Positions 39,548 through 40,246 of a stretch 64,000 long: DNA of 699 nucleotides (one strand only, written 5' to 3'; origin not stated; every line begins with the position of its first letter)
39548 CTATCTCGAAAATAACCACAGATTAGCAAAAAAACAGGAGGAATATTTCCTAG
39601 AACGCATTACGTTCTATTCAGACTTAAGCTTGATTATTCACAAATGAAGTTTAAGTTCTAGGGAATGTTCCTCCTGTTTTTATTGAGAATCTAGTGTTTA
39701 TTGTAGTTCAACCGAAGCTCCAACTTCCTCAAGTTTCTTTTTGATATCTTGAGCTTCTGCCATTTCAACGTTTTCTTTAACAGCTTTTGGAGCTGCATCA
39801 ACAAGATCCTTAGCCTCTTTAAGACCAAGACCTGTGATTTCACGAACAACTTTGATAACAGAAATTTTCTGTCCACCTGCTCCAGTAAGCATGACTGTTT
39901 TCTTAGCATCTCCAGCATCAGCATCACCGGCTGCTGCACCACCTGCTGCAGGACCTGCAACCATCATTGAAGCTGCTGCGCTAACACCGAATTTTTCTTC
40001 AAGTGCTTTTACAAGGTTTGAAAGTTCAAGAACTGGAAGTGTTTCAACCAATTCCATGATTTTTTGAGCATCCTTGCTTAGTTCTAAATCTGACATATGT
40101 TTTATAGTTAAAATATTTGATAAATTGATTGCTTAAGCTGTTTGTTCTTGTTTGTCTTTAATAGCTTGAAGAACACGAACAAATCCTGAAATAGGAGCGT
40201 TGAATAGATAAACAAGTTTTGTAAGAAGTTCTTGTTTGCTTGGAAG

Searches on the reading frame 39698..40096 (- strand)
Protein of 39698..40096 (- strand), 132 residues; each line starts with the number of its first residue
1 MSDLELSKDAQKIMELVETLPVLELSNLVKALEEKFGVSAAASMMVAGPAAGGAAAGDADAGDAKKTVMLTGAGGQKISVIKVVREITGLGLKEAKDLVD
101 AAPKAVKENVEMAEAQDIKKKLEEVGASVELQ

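Call 33: search_protein_families(library=pfam, proteins=[window:39698-40096:-], max_evalue=0.00001)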
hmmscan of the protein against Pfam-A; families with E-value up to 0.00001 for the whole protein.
window:39698-40096:- (132 aa): 2 families
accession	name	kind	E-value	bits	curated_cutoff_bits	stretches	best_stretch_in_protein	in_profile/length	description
PF00542.24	Ribosomal_L12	-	1.3e-28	99.6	25.9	1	67-132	2-67/67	Ribosomal protein L7/L12 C-terminal domain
PF16320.10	Ribosomal_L12_N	-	1.2e-16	60.5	25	1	11-56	3-45/48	Ribosomal protein L7/L12 dimerisation domain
